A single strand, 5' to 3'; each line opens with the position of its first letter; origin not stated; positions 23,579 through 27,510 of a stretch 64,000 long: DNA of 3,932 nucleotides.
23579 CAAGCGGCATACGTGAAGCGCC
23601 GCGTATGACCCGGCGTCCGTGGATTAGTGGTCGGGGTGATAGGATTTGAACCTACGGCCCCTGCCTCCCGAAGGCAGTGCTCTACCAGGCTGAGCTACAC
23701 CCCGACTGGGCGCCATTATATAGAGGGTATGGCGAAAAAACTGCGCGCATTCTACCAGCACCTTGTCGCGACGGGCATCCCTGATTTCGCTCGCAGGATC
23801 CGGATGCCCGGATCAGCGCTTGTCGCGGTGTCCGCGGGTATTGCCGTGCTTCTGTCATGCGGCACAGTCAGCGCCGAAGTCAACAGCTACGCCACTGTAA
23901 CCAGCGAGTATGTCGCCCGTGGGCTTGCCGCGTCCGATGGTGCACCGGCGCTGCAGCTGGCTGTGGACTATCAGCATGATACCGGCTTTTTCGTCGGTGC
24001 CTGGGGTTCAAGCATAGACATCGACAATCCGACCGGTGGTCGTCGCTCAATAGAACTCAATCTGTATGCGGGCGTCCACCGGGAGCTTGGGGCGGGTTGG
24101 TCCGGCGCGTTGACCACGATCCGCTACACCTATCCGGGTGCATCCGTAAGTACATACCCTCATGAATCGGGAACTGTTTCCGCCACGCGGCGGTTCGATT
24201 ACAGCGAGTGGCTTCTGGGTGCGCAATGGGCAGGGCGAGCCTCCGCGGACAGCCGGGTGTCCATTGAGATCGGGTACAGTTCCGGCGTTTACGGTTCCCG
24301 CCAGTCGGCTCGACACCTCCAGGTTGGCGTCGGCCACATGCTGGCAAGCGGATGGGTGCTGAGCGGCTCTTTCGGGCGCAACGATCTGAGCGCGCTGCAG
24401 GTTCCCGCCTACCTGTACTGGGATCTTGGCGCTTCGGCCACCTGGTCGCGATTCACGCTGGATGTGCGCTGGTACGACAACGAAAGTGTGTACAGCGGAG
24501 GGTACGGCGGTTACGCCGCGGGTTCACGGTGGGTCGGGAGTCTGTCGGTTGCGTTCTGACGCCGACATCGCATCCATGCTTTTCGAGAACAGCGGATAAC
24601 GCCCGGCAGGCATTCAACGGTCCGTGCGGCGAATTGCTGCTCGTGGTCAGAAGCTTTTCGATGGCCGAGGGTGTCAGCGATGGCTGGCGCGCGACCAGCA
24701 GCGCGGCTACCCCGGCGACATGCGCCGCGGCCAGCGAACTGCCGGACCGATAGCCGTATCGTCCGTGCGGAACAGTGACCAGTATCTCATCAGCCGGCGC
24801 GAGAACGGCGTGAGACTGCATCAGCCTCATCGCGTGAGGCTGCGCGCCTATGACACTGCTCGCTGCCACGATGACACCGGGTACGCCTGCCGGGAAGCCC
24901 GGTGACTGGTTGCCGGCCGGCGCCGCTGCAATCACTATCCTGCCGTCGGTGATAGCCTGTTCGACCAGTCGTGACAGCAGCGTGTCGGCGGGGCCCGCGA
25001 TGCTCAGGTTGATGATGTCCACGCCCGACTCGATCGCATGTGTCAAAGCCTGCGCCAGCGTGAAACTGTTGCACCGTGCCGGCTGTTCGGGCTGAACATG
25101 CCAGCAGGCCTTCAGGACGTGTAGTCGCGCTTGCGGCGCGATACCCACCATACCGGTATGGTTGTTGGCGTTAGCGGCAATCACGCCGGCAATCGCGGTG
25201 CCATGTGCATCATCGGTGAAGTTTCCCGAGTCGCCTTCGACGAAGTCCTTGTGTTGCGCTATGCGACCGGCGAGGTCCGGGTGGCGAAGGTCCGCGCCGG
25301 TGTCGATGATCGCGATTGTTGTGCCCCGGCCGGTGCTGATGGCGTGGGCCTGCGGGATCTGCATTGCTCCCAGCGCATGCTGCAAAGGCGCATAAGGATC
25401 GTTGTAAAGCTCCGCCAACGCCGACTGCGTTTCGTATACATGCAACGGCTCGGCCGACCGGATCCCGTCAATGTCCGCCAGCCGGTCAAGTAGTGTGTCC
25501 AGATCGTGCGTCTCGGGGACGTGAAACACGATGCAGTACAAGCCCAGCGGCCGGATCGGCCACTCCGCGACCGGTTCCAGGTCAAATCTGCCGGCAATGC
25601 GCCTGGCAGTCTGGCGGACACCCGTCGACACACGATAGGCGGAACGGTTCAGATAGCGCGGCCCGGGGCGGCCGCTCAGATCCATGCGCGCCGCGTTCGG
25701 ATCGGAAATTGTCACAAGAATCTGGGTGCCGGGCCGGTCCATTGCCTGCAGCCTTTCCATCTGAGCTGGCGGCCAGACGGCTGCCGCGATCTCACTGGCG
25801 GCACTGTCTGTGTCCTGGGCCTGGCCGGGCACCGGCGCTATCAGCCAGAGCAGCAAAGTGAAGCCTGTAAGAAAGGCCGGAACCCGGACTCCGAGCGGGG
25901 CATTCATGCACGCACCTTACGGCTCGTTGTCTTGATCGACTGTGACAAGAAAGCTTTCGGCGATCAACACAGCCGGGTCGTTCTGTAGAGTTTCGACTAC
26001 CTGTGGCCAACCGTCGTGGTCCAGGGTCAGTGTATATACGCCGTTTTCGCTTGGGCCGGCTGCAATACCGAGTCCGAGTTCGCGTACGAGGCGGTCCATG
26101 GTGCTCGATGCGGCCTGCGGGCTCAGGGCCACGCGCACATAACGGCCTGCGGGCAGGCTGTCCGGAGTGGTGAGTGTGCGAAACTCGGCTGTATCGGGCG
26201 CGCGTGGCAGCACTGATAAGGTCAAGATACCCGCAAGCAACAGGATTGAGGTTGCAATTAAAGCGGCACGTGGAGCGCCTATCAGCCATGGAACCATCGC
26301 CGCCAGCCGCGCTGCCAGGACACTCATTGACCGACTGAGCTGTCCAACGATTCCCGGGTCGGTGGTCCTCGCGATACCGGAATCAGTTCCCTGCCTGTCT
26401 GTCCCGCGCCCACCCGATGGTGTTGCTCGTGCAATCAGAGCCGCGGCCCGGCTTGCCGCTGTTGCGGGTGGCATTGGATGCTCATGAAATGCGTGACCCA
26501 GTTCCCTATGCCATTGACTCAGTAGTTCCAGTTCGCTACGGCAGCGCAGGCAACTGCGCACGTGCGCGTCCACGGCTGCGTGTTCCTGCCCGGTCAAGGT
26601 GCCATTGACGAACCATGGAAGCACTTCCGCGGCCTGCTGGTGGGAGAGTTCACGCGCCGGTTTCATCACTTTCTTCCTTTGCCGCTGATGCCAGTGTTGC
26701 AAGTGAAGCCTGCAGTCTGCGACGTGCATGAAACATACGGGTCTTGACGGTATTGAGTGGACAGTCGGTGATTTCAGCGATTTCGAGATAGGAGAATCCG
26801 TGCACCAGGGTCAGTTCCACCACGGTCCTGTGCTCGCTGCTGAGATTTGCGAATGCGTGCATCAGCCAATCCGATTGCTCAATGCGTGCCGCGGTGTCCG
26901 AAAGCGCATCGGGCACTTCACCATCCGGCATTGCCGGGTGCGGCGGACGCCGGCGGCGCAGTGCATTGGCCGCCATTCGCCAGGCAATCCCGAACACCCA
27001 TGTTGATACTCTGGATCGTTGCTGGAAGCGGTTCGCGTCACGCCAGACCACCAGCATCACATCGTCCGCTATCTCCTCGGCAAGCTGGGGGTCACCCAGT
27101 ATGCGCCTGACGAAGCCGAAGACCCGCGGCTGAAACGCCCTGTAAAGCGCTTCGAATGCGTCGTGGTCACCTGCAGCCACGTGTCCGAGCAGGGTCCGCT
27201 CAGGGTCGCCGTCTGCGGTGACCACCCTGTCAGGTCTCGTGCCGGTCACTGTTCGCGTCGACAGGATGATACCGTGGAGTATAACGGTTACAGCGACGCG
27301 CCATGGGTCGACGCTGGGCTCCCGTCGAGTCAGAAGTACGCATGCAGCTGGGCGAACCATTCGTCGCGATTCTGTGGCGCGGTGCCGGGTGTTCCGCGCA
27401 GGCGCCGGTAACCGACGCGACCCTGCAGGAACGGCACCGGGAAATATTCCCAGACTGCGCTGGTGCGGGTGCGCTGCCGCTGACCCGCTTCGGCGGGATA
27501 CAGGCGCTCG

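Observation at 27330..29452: Cyc2-like fused cytochrome-porin paired with a CxxCH lipoprotein: candidate outer-membrane electron conduit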

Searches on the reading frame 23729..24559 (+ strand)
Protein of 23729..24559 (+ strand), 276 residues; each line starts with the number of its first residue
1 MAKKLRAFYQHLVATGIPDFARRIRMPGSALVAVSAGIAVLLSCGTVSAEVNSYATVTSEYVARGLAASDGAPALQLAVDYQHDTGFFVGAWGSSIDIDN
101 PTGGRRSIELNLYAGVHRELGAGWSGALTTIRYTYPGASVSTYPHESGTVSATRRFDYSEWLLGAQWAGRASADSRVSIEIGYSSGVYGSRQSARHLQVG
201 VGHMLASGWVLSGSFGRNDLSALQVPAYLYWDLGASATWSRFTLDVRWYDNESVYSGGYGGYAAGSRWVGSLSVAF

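Call 61: search_protein_families(library=pfam, proteins=[window:23729-24559:+], max_evalue=0.01)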
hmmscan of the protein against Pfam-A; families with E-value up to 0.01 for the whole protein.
window:23729-24559:+ (276 aa): 1 family
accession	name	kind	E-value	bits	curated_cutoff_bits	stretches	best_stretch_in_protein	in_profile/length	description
PF09694.16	Gcw_chp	-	4.4e-21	76.4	24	1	50-253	9-203/230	Bacterial protein of unknown function (Gcw_chp)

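Call 62: search_protein_families(library=ncbifam, proteins=[window:23729-24559:+], max_evalue=0.01)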
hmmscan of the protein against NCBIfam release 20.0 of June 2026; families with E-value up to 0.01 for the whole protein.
window:23729-24559:+ (276 aa): 1 family
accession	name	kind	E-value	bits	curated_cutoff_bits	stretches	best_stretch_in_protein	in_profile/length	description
TIGR02001.1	gcw_chp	subfamily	5.6e-29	101.4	47.15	1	46-269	28-237/244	TorF family putative porin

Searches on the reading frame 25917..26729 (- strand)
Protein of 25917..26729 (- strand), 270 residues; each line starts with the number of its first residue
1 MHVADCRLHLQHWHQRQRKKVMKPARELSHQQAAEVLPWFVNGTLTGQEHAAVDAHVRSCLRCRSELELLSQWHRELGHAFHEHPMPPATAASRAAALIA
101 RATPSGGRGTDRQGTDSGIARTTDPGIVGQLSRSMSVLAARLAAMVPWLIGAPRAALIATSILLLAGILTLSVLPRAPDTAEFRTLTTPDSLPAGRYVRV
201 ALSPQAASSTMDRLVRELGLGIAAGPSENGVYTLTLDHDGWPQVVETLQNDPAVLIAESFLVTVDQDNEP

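Call 3: search_protein_families(library=pfam, proteins=[window:25917-26729:-], max_evalue=0.1)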
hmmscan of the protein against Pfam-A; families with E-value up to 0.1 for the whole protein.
window:25917-26729:- (270 aa): 1 family
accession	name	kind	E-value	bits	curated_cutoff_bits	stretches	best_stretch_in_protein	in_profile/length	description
PF13490.11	zf-HC2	-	7e-06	26.5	22.2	1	32-64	3-35/35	Putative zinc-finger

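Call 4: search_protein_families(library=ncbifam, proteins=[window:25917-26729:-], max_evalue=0.1)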
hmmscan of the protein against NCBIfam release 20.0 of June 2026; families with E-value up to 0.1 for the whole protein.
window:25917-26729:- (270 aa): 1 family
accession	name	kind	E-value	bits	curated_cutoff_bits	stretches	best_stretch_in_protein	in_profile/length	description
NF052375.1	antisigma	equivalog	2.7e-05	24.3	100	1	40-190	5-125/217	anti-sigma factor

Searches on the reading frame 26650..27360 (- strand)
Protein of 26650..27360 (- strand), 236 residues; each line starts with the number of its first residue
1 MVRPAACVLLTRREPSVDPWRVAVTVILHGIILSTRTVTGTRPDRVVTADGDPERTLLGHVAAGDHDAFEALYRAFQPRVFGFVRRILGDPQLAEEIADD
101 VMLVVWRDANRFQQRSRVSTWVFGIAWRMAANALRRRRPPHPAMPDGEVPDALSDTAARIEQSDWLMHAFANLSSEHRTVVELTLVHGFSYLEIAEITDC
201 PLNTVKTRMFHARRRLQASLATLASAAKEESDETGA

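Call 3: search_protein_families(library=pfam, proteins=[window:26650-27360:-], max_evalue=0.1)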
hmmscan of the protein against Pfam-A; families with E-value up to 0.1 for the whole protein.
window:26650-27360:- (236 aa): 5 families
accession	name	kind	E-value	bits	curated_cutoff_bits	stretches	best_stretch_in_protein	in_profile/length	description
PF04542.20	Sigma70_r2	-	3.3e-15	56.1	24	1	72-138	1-69/71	Sigma-70 region 2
PF08281.18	Sigma70_r4_2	-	4.6e-13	49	25.7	1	164-216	2-54/54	Sigma-70, region 4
PF04545.22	Sigma70_r4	-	5.5e-08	32.6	24.1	1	169-217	1-49/50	Sigma-70, region 4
PF07638.17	Sigma70_ECF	-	8.3e-07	29.5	21.1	1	159-220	122-183/185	ECF sigma factor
PF17447.7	YkpC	-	0.018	15.2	27.7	1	21-33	7-19/42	Uncharacterized YkpC-like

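Call 4: search_protein_families(library=ncbifam, proteins=[window:26650-27360:-], max_evalue=0.1)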
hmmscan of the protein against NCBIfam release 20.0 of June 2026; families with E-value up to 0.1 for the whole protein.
window:26650-27360:- (236 aa): 86 families (the best 25 are shown)
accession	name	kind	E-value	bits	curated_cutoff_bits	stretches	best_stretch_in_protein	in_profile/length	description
NF009168.0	PRK12515.1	subfamily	1e-38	132.7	236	1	48-221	3-180/189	RNA polymerase sigma factor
NF007228.0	PRK09646.1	subfamily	9.7e-32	110.2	226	1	54-221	17-191/194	ECF RNA polymerase sigma factor SigK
NF009166.1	PRK12513.1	equivalog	2.9e-29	102.2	206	1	54-224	9-190/193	RNA polymerase sigma factor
NF009171.0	PRK12518.1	equivalog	1.7e-27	96.5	208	1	51-220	11-184/191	RNA polymerase sigma factor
NF004113.0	PRK05602.1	equivalog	3.8e-27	95.3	208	1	43-226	21-207/211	RNA polymerase sigma factor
NF008894.0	PRK11924.3-1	equivalog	1.6e-26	93.5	258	1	54-226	9-187/188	RNA polymerase sigma factor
NF007225.0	PRK09643.1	equivalog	2e-24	86.4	190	1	48-231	8-193/204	RNA polymerase sigma factor SigM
NF007216.0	PRK09638.1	equivalog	4.8e-24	85.1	194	1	54-219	5-173/180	RNA polymerase sigma factor SigY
TIGR02983.1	SigE-fam_strep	subfamily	2.7e-23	82.6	141.55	1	64-222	3-160/162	SigE family RNA polymerase sigma factor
NF007223.0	PRK09641.1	equivalog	1.3e-22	80.5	209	1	58-221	9-185/187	RNA polymerase sigma factor SigW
TIGR02937.1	sigma70-ECF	superfamily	1.9e-22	79.6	42.9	1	67-218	1-163/165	sigma-70 family RNA polymerase sigma factor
NF007227.0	PRK09645.1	subfamily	2.4e-22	79.7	202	1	63-223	9-173/177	sigma-70 family RNA polymerase sigma factor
NF009186.0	PRK12534.1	equivalog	5.8e-22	78.4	267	1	50-220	8-185/187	RNA polymerase sigma factor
TIGR02939.1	RpoE_Sigma70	equivalog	2e-21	76.9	236.15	1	53-223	6-189/190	RNA polymerase sigma factor RpoE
NF009167.0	PRK12514.1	equivalog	3.3e-21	76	265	1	55-212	8-170/180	RNA polymerase sigma factor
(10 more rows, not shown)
